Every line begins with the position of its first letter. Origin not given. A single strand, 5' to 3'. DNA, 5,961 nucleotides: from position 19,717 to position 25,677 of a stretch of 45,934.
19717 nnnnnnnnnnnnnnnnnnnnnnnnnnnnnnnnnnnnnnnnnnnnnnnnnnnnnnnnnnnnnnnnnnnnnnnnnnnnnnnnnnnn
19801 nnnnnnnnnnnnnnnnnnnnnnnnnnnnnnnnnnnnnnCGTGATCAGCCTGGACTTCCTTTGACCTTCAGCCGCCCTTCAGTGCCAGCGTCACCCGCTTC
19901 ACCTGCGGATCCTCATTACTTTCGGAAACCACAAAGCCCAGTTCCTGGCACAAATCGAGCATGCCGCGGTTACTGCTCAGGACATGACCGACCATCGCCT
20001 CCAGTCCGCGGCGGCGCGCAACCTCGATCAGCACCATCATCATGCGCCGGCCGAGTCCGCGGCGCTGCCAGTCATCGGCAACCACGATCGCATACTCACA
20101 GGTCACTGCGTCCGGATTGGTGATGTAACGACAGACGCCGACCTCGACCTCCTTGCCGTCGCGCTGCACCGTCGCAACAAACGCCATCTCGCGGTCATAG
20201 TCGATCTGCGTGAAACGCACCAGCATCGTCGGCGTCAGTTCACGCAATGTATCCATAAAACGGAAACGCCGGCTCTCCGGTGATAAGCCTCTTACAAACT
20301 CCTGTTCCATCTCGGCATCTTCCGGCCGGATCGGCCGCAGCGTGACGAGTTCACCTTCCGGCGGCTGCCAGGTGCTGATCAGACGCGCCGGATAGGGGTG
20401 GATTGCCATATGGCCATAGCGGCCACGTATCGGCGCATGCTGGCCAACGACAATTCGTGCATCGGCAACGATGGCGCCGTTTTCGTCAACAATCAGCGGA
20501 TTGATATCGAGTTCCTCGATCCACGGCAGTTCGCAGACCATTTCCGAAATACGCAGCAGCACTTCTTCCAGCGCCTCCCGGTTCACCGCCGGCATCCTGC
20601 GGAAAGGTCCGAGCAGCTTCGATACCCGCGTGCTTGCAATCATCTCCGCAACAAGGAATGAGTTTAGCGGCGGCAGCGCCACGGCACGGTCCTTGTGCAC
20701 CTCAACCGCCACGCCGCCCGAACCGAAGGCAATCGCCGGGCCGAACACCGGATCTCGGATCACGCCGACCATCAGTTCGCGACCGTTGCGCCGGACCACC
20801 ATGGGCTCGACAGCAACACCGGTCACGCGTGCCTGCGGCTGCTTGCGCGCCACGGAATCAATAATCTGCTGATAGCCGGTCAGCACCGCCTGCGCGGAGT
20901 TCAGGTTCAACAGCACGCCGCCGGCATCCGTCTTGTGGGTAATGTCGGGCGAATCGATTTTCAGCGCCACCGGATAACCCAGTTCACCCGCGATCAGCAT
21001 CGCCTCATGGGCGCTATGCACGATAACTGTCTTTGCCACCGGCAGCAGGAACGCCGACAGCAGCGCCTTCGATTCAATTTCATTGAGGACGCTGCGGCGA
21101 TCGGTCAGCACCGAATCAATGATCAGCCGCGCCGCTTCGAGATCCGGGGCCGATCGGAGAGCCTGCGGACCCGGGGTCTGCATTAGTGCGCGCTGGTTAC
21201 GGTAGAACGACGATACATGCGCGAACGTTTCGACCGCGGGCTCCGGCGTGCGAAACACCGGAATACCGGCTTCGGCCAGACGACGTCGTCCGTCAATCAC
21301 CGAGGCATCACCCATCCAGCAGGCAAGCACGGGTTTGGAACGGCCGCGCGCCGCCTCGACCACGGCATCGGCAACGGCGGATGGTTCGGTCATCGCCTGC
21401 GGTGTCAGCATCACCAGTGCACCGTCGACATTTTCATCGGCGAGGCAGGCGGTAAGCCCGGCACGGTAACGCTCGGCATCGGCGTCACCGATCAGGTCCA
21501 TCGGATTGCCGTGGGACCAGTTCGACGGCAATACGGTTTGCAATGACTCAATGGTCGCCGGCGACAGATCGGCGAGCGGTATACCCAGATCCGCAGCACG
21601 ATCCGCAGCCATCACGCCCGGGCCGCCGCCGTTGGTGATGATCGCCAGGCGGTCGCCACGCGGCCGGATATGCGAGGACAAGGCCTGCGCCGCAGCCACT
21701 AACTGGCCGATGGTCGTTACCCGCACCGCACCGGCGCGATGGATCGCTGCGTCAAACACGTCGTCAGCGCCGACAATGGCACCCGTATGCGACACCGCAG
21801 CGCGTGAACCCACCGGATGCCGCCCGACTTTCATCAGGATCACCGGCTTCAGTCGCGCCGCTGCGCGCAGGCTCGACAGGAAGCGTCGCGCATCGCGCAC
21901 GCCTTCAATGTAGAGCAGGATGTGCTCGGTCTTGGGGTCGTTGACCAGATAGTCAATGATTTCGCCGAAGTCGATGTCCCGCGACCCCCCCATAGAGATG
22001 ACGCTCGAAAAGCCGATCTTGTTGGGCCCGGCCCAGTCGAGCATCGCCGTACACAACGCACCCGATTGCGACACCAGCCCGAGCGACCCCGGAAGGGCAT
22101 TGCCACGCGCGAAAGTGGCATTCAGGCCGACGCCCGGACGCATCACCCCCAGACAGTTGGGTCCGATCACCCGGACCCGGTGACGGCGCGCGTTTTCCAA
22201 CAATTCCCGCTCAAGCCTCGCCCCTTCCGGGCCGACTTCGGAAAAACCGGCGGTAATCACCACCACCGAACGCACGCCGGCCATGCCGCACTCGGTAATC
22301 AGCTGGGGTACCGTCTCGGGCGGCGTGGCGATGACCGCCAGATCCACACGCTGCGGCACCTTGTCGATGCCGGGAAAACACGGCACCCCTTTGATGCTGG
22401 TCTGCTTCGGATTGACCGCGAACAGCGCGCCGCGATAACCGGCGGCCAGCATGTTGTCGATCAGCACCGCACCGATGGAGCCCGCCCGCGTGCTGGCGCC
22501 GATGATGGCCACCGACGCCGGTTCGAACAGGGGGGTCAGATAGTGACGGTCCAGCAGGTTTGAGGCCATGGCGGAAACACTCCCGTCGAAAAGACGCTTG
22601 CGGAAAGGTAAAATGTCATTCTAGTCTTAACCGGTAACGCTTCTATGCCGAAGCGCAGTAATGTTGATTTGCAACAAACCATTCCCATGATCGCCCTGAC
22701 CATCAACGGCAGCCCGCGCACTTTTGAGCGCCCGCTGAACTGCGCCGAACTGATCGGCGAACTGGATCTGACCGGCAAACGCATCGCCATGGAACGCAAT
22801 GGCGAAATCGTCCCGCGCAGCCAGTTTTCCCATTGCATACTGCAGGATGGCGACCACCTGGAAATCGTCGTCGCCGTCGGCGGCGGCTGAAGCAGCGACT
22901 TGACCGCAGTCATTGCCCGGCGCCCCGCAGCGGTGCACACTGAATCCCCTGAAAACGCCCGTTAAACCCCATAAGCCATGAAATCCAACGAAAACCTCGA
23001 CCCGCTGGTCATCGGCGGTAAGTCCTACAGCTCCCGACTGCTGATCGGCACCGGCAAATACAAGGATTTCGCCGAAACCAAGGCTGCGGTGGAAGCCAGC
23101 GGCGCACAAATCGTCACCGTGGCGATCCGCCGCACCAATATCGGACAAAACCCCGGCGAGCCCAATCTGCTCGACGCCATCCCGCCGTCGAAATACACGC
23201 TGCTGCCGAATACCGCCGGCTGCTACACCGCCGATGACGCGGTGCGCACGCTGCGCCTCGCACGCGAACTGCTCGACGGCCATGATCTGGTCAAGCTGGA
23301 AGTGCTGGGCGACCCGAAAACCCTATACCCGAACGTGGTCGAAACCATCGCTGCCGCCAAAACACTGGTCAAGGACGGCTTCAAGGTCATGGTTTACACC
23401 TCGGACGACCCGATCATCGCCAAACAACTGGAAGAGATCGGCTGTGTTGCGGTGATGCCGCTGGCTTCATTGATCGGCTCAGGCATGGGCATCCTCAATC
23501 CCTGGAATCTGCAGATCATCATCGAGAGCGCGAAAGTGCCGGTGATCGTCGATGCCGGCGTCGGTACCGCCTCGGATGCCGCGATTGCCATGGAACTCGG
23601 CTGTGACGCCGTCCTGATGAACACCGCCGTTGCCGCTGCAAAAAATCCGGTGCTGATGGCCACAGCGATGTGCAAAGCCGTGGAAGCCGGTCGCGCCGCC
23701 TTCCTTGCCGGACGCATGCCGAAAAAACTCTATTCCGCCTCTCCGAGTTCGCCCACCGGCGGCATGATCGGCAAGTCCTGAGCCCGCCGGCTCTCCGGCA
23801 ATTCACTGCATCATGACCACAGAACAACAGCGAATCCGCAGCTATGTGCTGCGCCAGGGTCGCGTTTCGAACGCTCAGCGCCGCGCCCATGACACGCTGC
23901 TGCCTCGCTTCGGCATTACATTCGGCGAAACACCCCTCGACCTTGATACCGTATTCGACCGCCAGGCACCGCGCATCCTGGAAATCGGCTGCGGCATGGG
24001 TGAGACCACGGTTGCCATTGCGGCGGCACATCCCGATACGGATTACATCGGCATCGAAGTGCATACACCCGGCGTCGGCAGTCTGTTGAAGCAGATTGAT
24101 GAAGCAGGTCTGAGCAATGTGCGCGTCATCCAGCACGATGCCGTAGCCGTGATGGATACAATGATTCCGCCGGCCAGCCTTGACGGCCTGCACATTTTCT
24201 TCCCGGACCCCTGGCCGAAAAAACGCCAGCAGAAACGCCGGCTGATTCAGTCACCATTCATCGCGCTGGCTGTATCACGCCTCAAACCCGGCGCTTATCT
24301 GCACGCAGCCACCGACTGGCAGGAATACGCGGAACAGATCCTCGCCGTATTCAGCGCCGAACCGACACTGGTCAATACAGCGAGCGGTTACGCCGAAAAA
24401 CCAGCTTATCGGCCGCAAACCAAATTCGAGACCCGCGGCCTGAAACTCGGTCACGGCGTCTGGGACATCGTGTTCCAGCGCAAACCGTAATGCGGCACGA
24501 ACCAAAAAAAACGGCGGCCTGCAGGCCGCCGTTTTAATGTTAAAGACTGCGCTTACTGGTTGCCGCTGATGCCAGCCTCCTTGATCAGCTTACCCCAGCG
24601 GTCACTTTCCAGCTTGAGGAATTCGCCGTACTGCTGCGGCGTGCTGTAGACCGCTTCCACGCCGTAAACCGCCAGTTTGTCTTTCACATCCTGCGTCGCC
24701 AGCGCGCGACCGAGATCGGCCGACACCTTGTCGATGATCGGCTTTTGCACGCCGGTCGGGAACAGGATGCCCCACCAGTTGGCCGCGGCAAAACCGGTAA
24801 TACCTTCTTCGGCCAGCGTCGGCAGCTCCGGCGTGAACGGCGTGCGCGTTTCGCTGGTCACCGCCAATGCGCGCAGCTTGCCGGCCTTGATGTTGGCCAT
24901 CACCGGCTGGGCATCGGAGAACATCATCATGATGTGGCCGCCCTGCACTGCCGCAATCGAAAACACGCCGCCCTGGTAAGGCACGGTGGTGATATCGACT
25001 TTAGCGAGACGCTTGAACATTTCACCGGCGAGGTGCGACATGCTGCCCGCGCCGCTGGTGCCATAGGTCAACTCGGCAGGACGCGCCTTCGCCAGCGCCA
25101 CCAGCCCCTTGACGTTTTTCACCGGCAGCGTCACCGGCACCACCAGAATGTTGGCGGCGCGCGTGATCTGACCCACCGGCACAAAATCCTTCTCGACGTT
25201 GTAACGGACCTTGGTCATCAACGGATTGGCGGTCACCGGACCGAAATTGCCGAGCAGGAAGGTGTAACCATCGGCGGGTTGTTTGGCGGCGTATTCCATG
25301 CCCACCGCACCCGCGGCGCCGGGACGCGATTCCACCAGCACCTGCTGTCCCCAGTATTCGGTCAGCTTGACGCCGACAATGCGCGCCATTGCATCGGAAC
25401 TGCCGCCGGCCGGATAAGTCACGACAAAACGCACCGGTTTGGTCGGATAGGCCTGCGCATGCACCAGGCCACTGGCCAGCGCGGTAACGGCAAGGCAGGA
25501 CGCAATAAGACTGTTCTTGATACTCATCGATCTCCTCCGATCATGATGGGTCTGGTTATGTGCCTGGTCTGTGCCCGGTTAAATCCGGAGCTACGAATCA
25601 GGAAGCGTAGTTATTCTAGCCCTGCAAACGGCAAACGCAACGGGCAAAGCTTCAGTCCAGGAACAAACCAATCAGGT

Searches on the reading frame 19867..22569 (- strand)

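Call 47: search_protein_families(library=pfam, proteins=[window:19867-22569:-], max_evalue=0.00001)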
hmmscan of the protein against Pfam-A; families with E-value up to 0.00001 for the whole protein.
window:19867-22569:- (900 aa): 8 families
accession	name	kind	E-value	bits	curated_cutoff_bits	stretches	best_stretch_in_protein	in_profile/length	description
PF13549.11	ATP-grasp_5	-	6.6e-87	290.9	27.6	1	487-708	2-221/221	ATP-grasp domain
PF13607.11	Succ_CoA_lig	-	2.9e-52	176.5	27.4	1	160-297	1-138/138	Succinyl-CoA ligase like flavodoxin domain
PF13380.12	CoA_binding_2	-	4.7e-22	79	22.8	1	19-144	2-115/116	CoA binding domain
PF02629.25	CoA_binding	-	4.8e-14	53.3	22.3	1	16-108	2-97/97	CoA binding domain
PF00583.31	Acetyltransf_1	-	2.2e-12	47.7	20.7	1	788-879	24-116/116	Acetyltransferase (GNAT) family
PF19045.5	Ligase_CoA_2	-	8.9e-11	42.5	23.7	1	309-440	2-138/162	Ligase-CoA domain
PF13302.13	Acetyltransf_3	-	1.8e-08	35.6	25.4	1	742-880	2-138/138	Acetyltransferase (GNAT) domain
PF13508.13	Acetyltransf_7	-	2.2e-07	31.6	27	1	797-880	6-83/84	Acetyltransferase (GNAT) domain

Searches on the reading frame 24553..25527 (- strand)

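Call 47: search_protein_families(library=pfam, proteins=[window:24553-25527:-], max_evalue=0.00001)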
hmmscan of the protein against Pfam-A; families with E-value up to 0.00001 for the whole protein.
window:24553-25527:- (324 aa): 1 family
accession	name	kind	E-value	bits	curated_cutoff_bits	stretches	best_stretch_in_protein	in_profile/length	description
PF03401.19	TctC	-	3.3e-59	201.1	27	1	48-319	2-273/274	Tripartite tricarboxylate transporter family receptor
